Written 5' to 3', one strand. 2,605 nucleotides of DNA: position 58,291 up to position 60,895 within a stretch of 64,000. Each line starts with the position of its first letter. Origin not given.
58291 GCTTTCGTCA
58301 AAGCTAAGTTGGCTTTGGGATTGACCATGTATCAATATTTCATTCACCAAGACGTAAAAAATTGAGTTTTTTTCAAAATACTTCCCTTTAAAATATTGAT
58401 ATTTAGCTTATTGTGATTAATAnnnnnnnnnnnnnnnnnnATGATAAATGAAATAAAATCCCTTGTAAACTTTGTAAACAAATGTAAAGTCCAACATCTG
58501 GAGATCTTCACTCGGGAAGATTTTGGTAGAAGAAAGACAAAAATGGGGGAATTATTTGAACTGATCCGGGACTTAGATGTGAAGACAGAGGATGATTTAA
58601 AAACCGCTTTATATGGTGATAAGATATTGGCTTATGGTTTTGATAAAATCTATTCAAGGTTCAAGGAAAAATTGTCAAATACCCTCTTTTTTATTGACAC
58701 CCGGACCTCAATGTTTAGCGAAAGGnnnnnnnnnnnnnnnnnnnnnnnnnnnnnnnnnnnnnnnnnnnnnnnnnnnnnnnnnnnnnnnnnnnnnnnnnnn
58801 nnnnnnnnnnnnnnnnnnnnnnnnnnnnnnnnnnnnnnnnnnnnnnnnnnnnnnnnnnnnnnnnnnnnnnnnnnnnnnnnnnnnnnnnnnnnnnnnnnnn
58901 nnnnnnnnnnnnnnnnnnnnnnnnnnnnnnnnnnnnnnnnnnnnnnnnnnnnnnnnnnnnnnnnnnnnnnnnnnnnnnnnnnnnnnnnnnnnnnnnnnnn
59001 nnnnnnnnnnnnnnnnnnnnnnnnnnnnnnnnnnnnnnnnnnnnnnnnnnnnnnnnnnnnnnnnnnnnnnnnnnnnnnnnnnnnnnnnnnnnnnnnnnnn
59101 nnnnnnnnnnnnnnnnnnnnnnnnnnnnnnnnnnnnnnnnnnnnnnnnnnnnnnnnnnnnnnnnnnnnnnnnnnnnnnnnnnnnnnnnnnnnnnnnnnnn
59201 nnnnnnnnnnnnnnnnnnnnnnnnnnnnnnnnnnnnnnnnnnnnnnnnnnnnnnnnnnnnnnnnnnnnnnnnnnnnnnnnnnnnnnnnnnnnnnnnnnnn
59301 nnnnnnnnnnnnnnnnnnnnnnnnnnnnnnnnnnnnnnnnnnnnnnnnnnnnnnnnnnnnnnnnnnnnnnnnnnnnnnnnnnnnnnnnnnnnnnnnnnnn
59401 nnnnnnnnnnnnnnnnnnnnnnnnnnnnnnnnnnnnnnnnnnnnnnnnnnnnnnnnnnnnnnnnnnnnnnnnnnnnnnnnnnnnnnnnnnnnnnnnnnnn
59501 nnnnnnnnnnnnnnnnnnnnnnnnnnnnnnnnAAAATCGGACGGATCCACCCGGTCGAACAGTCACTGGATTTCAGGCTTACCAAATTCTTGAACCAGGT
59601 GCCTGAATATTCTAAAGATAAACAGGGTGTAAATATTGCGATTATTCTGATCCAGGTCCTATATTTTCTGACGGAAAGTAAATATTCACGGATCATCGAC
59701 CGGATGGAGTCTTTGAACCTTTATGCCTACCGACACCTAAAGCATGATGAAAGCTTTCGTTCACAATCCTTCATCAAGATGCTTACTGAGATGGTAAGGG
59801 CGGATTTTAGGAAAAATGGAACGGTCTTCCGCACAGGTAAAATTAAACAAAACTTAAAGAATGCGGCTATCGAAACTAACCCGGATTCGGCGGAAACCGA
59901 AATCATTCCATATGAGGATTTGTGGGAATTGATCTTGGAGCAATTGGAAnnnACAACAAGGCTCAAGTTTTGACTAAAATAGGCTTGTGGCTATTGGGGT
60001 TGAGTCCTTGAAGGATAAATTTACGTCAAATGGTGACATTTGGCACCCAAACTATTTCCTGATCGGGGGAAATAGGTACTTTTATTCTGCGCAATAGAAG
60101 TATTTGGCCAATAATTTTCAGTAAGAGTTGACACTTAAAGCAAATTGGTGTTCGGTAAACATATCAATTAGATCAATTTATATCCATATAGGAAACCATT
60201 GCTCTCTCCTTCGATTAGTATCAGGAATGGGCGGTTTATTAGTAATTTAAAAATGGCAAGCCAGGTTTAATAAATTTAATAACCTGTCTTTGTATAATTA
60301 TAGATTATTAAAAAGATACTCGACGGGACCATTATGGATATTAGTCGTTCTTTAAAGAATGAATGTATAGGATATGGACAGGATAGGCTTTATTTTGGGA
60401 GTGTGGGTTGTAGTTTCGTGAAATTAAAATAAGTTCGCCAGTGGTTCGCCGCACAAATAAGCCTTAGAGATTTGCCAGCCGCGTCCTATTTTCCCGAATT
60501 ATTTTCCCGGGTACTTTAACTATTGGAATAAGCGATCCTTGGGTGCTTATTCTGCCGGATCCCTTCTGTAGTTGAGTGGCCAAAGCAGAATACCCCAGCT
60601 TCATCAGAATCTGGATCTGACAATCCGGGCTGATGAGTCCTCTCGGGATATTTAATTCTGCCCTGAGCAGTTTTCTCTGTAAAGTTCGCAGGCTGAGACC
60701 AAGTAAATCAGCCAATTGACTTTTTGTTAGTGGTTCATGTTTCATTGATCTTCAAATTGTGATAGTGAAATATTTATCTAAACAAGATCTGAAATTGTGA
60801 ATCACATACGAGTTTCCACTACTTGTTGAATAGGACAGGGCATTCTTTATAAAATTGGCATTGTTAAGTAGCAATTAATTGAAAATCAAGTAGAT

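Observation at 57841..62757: AT-rich accessory island between uvrA and the malic-enzyme gene encoding two unrecognisable ~510-aa paralogs and an HTH protein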

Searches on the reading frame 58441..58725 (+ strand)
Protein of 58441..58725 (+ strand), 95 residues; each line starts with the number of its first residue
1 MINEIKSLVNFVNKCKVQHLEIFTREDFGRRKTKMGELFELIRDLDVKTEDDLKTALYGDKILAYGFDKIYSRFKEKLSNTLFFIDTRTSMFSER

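Call 52: search_solved_structures(query=A2, max_evalue=10)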
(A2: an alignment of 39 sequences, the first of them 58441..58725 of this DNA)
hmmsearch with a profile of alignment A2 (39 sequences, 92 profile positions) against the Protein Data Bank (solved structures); distinct sequences matched with E-value up to 10: 4.
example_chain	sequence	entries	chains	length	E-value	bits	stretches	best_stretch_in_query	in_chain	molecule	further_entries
4yy2_A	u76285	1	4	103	0.23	15.1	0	21-57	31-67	dTor_3x33L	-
4yy5_A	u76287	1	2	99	0.29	14.8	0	20-57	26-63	dTor_3x33L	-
4are_A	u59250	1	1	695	1.6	12.4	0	37-74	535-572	COLLAGENASE G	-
2y3u_A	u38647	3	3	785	2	12.1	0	37-74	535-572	COLLAGENASE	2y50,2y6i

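Call 56: predict_structure(alignment_id=A2)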
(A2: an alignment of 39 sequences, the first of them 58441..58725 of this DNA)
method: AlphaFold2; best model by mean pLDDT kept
length: 95 residues; sequences in the alignment: 39
mean_pLDDT: 74.3   pTM: 0.64
mean pLDDT of the five models: 74.3, 73.7, 73.7, 73.2, 69.5
residues with pLDDT >= 90: 1; 70-90: 62; 50-70: 30; < 50: 2
segments of 3 or more residues with pLDDT < 50: none
pLDDT, mean of each block of 10 residues (from residue 1): 84 67 54 78 85 85 77 86 65 50
secondary structure, 60 per line:
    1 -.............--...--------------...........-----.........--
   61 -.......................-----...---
elements in order: H2-14 H34-44 H50-58 H62-84

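Call 62: fold_search(model_id=the predicted structure, library=pdb)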
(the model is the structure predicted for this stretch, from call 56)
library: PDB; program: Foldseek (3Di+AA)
matches with E <= 10: 4; with E <= 0.001: 0
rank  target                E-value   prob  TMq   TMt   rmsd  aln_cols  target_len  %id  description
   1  8gqy_A                2.1e+00  0.08  0.24  0.11  13.1        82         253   13  CryoEM structure of pentameric MotA from Aquifex aeolicus (released 2022-10-26)
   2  3aad_A                7.7e+00  0.04  0.27  0.13  11.0        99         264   13  Structure of the histone chaperone CIA/ASF1-double bromodomain complex linking histone modifications and site-specific (released 2010-04-28)
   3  6yj4_V                7.7e+00  0.04  0.27  0.23   9.8        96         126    8  Structure of Yarrowia lipolytica complex I at 2.7 A (released 2020-08-12)
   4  6egc                  8.6e+00  0.04  0.32  0.23   9.5        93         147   22  Single-chain version of 2L4HC2_23 (PDB 5J0K) (released 2019-05-29)
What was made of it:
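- On RRNPP quorum-sensing receptors: The N-terminal 95-aa profile has no PDB hit (call 52) and its model has no fold hit (call 62).
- The N-terminal model (pLDDT 74) has no fold hit (call 62) and no PDB sequence hit (call 52).
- Tried and rejected: There was no PDB sequence hit (call 52) and no fold hit (call 62), so RRNPP membership is rejected.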

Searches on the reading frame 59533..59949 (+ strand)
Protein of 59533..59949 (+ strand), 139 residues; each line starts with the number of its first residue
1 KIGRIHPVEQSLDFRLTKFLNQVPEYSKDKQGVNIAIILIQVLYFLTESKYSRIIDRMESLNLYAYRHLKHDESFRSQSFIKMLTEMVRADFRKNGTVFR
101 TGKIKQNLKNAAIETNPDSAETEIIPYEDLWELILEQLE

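Call 85: search_solved_structures(query=A6, max_evalue=10)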
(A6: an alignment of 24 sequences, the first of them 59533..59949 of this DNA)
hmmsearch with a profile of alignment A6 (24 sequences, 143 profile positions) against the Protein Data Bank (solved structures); distinct sequences matched with E-value up to 10: 0.
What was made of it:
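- Tried and rejected: C-terminal module: the conserved C-terminal profile had no hit against PDB (call 85).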

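Call 86: search_protein_families(library=pfam, proteins=[window:59533-59949:+], max_evalue=0.01)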
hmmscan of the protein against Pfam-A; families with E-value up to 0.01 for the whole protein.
window:59533-59949:+ (139 aa): 0 families

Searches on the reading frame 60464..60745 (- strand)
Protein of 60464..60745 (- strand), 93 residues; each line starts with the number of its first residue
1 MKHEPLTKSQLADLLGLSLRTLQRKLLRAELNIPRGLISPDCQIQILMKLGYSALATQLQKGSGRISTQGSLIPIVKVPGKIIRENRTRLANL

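Call 3: search_protein_families(library=pfam, proteins=[window:60464-60745:-], max_evalue=1)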
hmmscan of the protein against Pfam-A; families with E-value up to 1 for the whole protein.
window:60464-60745:- (93 aa): 10 families
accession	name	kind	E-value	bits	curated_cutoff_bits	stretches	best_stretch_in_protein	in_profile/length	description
PF02954.25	HTH_8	-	0.00021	21.4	22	1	8-26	21-39/42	Bacterial regulatory protein, Fis family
PF20432.4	Xre-like-HTH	-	0.0004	21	25.8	1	6-28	24-44/63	Antitoxin Xre-like helix-turn-helix domain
PF23627.1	LisH_WDR26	-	0.0033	17.2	27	1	44-64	20-40/45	WDR26 Lis-homology motif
PF13545.12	HTH_Crp_2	-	0.009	16.4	27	1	5-26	22-43/70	Crp-like helix-turn-helix domain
PF08279.18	HTH_11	-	0.0091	16.3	25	1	2-26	12-36/55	HTH domain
PF12728.13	HTH_17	-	0.029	15.1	27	1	6-26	2-22/51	Helix-turn-helix domain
PF13412.12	HTH_24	-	0.062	13.3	21.9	1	2-26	14-38/48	Winged helix-turn-helix DNA-binding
PF13986.11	DUF4224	-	0.094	13.1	22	0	6-30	2-26/45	Domain of unknown function (DUF4224)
PF13551.12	HTH_29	-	0.15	12.7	28.1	1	7-29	14-36/64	Winged helix-turn helix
PF25213.1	HVO_A0261_N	-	0.2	12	35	1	3-26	22-45/86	HVO_A0261 N-terminal domain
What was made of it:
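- On TrmB/MarR-type or Fis-type HTH regulators (for the 93-aa protein): HTH_8 scores 21.4 bits against a 22-bit cutoff and Xre-like-HTH scores 21 against 25.8, covering residues 6-28 only (call 3).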

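Call 4: search_protein_families(library=ncbifam, proteins=[window:60464-60745:-], max_evalue=1)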
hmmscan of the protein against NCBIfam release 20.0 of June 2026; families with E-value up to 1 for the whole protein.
window:60464-60745:- (93 aa): 4 families
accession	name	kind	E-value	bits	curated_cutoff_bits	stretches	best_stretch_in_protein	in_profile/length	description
NF049968.1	QhpR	equivalog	0.013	14.7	250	1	1-28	198-225/284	AraC-like transcriptional regulator QhpR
TIGR01764.1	excise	domain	0.094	13.1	28.8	1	6-29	2-25/49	excisionase family DNA-binding protein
NF040522.1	VC1465_fam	subfamily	0.11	12.6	70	1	6-24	10-28/111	VC1465 family Xer recombination activation factor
NF045989.1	TransRegFnrLRhodb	equivalog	0.11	11.7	300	1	5-26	185-206/245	transcriptional regulator FnrL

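Call 7: search_protein_families(library=padloc, proteins=[window:60464-60745:-], max_evalue=1)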
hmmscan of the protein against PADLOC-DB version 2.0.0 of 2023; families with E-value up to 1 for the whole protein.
window:60464-60745:- (93 aa): 1 family
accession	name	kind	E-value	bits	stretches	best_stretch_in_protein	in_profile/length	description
PDLC04133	mad1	-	0.0052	15.1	1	1-26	1-26/60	mads_1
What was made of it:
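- On Known anti-phage defence systems (PADLOC-DB 2.0): The HTH protein has only a 15-bit match to mad1 over its HTH (call 7).
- The HTH protein has weak hits to Xre-like antitoxin HTH and PADLOC mad1 (calls 3, 7).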

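Call 8: search_protein_families(library=phrogs, proteins=[window:60464-60745:-], max_evalue=1)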
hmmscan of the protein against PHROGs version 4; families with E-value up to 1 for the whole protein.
window:60464-60745:- (93 aa): 4 families
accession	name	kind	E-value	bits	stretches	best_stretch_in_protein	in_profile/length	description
phrog_4583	-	transcription regulation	0.026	15.5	1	6-28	24-46/81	transcriptional repressor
phrog_57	-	head and packaging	0.26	12.1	1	6-24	13-31/199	terminase small subunit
phrog_16568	-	moron, auxiliary metabolic gene and host takeover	0.33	12.1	1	2-29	16-43/129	Ren-like exclusion protein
phrog_141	-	head and packaging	0.45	10.9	1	6-28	16-38/183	terminase small subunit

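Call 81: find_homologous_proteins(query=window:60464-60742:-, max_evalue=0.001)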
Query window:60464-60742:- (92 aa): 12 proteins with E <= 0.001 among 14 candidates.
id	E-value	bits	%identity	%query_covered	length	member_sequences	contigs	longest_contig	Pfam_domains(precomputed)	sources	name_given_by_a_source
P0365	5.5e-50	184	100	100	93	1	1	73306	-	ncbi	-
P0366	3.0e-33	131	76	100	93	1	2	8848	-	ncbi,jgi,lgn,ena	-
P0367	8.9e-33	130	74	100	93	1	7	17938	-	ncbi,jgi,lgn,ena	-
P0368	2.0e-32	129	75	100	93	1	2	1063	-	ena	-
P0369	9.3e-21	91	72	78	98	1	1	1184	-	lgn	-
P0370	6.1e-20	89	73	70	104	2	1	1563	-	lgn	-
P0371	5.6e-19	86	68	77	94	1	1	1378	-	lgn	-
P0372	7.7e-19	85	69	70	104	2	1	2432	PF02954.26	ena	-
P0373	9.3e-18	82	67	78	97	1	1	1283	-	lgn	-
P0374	1.9e-17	81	67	78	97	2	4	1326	-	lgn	-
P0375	1.9e-17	81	56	99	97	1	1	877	-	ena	-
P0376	2.0e-5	42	74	41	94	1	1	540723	-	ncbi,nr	ncbi:MAG: hypothetical protein IPJ09_19465 [Saprospiraceae bacterium]|nr:hypothetical protein [Sapro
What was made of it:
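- On TrmB/MarR-type or Fis-type HTH regulators (for the 93-aa protein): One homologue, P0372, carries a precomputed PF02954 hit (call 81).
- Its family is tiny, with 12 database hits (call 81).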
